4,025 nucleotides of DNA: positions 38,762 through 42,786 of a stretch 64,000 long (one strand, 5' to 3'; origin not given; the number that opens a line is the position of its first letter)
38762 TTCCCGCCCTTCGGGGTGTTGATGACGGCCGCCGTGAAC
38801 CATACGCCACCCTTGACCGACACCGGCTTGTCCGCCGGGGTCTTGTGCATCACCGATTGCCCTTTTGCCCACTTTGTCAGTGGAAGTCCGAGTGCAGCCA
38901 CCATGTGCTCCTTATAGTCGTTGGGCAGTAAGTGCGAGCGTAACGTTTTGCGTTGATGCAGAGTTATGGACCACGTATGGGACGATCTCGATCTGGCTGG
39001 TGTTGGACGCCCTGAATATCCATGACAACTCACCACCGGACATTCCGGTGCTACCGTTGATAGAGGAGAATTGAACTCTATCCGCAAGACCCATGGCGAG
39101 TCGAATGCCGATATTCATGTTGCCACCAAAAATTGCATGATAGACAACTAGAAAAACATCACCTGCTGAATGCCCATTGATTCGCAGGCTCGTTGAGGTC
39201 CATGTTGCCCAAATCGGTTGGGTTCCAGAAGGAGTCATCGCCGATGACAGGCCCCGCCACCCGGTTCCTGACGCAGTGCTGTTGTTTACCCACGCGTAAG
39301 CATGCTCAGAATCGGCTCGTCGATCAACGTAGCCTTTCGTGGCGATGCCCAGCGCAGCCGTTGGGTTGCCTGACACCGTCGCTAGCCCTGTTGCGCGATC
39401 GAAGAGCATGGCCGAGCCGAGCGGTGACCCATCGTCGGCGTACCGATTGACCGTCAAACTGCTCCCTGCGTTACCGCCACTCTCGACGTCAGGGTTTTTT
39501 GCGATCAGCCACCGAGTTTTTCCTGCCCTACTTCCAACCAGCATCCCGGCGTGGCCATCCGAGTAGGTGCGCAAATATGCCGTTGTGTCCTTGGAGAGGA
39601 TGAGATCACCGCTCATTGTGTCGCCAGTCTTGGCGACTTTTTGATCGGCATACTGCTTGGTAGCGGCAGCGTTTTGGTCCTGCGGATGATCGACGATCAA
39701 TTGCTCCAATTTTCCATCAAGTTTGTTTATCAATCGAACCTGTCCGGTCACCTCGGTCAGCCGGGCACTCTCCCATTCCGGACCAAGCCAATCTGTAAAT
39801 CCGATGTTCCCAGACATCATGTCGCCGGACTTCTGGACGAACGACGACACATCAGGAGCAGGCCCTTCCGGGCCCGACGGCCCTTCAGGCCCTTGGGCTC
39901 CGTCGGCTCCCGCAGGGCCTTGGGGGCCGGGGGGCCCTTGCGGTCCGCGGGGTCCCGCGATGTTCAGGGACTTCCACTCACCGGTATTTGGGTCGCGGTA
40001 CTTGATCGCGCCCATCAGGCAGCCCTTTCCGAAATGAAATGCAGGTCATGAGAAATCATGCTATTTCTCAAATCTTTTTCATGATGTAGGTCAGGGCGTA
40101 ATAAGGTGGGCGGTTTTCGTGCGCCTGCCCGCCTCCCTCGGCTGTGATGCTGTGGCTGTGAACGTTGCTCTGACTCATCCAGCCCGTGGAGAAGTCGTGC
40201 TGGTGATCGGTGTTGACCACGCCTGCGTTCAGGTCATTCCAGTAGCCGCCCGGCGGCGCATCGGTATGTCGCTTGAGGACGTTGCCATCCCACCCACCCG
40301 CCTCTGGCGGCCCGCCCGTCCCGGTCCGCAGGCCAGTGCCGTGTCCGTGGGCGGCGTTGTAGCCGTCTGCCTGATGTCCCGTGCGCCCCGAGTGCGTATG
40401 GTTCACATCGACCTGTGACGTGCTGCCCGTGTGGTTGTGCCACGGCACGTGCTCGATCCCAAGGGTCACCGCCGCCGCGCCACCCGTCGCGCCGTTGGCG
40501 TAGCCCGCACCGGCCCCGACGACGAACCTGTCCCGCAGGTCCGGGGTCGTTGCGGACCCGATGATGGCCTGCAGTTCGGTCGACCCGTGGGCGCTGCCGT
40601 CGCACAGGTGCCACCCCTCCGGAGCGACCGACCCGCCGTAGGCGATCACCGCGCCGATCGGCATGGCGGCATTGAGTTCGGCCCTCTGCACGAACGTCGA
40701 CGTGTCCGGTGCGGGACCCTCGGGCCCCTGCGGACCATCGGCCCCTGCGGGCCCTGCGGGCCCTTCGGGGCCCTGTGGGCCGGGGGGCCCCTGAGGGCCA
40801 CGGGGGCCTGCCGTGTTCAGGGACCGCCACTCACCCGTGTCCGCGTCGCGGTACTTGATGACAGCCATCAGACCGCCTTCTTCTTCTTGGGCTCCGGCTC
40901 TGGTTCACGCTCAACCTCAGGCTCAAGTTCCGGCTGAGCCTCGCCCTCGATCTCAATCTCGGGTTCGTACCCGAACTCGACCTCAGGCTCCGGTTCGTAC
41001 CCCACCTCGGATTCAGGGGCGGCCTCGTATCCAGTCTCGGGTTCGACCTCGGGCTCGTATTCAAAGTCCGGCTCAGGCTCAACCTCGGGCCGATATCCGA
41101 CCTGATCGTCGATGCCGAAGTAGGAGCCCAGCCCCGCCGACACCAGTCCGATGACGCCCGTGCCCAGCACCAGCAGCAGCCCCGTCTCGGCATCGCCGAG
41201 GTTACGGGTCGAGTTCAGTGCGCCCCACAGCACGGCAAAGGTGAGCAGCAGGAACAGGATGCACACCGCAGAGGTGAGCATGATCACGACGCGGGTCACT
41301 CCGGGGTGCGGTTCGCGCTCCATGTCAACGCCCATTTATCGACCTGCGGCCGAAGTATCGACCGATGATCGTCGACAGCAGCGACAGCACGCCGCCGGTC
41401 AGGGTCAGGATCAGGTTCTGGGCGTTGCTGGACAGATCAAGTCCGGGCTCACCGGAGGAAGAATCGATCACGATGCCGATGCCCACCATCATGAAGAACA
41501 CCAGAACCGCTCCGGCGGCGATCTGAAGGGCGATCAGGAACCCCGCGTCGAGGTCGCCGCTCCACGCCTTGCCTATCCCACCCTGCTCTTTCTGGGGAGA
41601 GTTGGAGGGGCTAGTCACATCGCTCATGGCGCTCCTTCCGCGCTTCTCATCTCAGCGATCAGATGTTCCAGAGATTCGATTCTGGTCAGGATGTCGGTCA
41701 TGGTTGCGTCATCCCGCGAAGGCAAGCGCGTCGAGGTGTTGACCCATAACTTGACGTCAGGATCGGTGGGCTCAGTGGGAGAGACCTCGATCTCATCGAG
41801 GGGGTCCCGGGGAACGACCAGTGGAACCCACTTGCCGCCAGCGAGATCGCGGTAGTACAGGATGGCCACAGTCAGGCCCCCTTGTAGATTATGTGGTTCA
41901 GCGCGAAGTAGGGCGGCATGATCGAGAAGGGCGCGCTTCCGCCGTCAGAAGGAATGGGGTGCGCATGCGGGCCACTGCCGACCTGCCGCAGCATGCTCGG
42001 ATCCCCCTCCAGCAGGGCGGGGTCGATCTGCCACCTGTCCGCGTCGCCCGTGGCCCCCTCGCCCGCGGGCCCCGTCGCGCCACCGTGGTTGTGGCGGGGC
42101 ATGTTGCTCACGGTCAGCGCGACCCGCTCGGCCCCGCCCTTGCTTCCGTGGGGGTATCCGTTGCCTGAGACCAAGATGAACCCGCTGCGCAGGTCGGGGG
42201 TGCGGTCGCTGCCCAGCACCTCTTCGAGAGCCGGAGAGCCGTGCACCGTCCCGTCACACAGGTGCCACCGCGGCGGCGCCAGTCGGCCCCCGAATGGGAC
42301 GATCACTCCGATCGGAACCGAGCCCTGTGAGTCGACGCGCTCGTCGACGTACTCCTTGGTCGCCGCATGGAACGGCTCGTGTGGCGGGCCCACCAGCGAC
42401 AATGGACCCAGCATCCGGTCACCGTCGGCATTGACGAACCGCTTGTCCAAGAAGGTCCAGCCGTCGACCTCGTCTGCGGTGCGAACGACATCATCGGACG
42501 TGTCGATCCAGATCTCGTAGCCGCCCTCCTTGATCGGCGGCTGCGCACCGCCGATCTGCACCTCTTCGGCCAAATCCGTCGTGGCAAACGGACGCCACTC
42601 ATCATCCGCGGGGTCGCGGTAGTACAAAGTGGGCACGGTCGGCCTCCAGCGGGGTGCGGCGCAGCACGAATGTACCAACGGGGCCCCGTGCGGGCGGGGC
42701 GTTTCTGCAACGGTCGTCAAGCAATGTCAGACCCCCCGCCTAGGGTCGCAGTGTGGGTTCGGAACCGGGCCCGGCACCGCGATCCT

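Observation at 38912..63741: About 25 kb cluster of at least 12 paralogous tail-fibre-like genes sharing one N-terminal anchor motif, including three anchor-only mini-ORFs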

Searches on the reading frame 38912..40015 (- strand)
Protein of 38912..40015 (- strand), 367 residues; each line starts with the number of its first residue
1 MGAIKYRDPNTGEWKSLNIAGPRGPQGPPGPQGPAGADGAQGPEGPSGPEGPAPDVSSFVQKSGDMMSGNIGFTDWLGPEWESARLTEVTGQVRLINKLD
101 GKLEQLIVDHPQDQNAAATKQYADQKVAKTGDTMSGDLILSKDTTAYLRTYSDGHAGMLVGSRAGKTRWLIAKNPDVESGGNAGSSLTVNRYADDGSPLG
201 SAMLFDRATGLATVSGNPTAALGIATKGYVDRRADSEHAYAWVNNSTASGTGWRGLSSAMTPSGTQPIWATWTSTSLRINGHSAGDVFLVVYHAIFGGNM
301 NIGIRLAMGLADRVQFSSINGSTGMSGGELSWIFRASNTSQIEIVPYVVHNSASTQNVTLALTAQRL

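Call 8: search_protein_families(library=pfam, proteins=[window:38912-40015:-], max_evalue=0.01)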
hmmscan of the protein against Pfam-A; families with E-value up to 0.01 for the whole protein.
window:38912-40015:- (367 aa): 1 family
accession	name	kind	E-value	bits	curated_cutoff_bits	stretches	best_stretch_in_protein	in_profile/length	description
PF01391.23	Collagen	-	0.00013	22.1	27.2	1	21-52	7-38/60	Collagen triple helix repeat (20 copies)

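Call 9: search_protein_families(library=phrogs, proteins=[window:38912-40015:-], max_evalue=0.01)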
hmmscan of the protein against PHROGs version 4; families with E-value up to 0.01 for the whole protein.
window:38912-40015:- (367 aa): 19 families
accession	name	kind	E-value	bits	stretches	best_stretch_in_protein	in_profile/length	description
phrog_4013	-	unknown function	1.4e-09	38.2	1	91-216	268-385/659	-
phrog_5073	-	tail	4e-09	37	1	10-52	250-292/519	tail fiber protein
phrog_366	-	tail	1.1e-07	32.7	1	20-90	347-388/474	tail fiber protein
phrog_18350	-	tail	1.8e-06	28.8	1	18-66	157-209/253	tail fiber protein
phrog_10972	-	tail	2.5e-06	28.2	1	20-53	162-195/343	tail fiber protein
phrog_3449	-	tail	3.2e-06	26.7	1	8-54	26-72/549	tail collar protein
phrog_819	-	tail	3.2e-06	26.6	1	12-88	620-689/1024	tail protein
phrog_8745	-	tail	3.9e-06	25.4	1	20-157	1439-1580/1803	tail fiber protein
phrog_17587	-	tail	8.3e-06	25.5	1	12-54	357-399/641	tail fiber protein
phrog_38806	-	unknown function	1.8e-05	25.3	1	10-63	107-163/285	-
phrog_6320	-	tail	9.7e-05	22.3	1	21-52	86-135/745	tail fiber protein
phrog_1806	-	tail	0.0001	22.7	1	19-51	195-227/276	collagen like minor tail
phrog_8524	-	unknown function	0.00055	20.2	0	9-37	112-140/273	-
phrog_29706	-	tail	0.00097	18.4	1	164-214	554-604/657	tail spike protein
phrog_29809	-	unknown function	0.0011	20.1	1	20-55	25-61/170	-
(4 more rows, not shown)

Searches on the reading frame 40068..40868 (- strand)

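Call 8: search_protein_families(library=pfam, proteins=[window:40068-40868:-], max_evalue=0.01)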
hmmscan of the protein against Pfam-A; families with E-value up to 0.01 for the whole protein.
window:40068-40868:- (266 aa): 2 families
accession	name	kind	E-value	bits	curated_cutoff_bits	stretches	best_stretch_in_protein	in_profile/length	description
PF07484.17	Collar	-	1.1e-06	28.9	24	1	72-116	1-57/57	Phage Tail Collar Domain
PF01391.23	Collagen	-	2.5e-05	24.4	27.2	1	21-51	7-37/60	Collagen triple helix repeat (20 copies)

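Call 9: search_protein_families(library=phrogs, proteins=[window:40068-40868:-], max_evalue=0.01)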
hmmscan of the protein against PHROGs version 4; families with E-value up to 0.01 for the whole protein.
window:40068-40868:- (266 aa): 29 families (the best 25 are shown)
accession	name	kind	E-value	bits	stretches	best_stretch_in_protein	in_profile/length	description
phrog_1800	-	tail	4.4e-30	106.1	1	64-264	385-544/545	tail collar fiber protein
phrog_8469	-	tail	1.3e-29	104.5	1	72-264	134-300/303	tail fiber protein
phrog_8763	-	tail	1.5e-14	54.2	1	105-264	612-747/1024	tail protein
phrog_6256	-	tail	1.3e-09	38.6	1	56-264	276-474/686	tail fiber protein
phrog_5073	-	tail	4.5e-09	36.9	1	10-52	250-292/519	tail fiber protein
phrog_9116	-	tail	7.7e-09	35.8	1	69-166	59-173/455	tail protein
phrog_14307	-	unknown function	2e-08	35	1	64-154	43-134/137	-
phrog_819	-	tail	4.8e-08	32.6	1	20-196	629-720/1024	tail protein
phrog_6320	-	tail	1e-07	32.2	1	21-225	179-378/745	tail fiber protein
phrog_3449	-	tail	1.4e-07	31.1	1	8-54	26-72/549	tail collar protein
phrog_2097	-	tail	1.9e-07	31.2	1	63-264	380-599/644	tail fiber protein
phrog_327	-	tail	2e-07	31.7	1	57-265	295-441/618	tail protein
phrog_10972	-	tail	3.6e-07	31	1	19-56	155-192/343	tail fiber protein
phrog_17587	-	tail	4.1e-07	29.8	1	20-55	380-415/641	tail fiber protein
phrog_12846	-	tail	6e-07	29.7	1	69-153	155-241/552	tail fiber protein; Ig-domain containing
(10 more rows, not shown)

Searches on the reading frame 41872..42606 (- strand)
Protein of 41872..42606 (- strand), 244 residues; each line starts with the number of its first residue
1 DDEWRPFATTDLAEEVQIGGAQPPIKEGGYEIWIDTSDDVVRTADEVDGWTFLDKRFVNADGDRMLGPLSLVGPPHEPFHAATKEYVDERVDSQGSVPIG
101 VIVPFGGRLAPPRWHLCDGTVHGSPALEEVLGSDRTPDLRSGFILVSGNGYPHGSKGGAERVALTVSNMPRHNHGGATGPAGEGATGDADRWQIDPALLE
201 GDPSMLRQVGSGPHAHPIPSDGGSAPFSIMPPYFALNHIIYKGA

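Call 8: search_protein_families(library=pfam, proteins=[window:41872-42606:-], max_evalue=0.01)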
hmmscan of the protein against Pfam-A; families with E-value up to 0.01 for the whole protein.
window:41872-42606:- (244 aa): 1 family
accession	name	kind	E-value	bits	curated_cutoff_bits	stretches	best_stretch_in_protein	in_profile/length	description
PF07484.17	Collar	-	0.00013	22.2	24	1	100-143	1-56/57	Phage Tail Collar Domain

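Call 9: search_protein_families(library=phrogs, proteins=[window:41872-42606:-], max_evalue=0.01)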
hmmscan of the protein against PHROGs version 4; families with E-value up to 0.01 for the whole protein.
window:41872-42606:- (244 aa): 11 families
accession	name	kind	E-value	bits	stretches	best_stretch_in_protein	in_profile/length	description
phrog_8469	-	tail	1.8e-16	61.3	1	94-184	141-205/303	tail fiber protein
phrog_1800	-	tail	1.4e-12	48.3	1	93-240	386-543/545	tail collar fiber protein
phrog_8763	-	tail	2.1e-10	40.4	1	152-241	644-747/1024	tail protein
phrog_5795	-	tail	6.9e-08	32.2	1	82-244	377-544/968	tail protein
phrog_14307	-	unknown function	2.3e-07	31.6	1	89-158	40-110/137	-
phrog_12846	-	tail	3.1e-05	24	1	87-157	143-214/552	tail fiber protein; Ig-domain containing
phrog_6256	-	tail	5.5e-05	23.4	1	89-224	281-401/686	tail fiber protein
phrog_9116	-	tail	9.7e-05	22.3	0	154-175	133-154/455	tail protein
phrog_2097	-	tail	0.00019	21.3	1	91-182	380-467/644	tail fiber protein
phrog_16641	-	tail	0.00024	19.8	1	39-90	108-156/1296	tail fiber protein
phrog_20472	-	unknown function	0.0061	16.9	1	84-150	212-281/366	-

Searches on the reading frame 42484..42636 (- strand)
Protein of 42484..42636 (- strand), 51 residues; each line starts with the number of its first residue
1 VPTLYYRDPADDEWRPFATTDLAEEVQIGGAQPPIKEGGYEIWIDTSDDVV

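Call 46: find_homologous_proteins(query=A3, max_evalue=10)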
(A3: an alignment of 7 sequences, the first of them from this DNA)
Query A3 (7 sequences) (51 aa, profile of the alignment): 2 proteins with E <= 10 among 46 candidates.
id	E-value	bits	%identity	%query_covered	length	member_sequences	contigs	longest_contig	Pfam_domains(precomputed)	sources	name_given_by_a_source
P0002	5.3e-17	80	39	96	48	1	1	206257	-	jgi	jgi:hypothetical protein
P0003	1.9e-16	78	31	86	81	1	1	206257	-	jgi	jgi:hypothetical protein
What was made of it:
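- Tried and rejected: With a 51-aa profile it found only this genome's own mini-ORFs (call 46).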
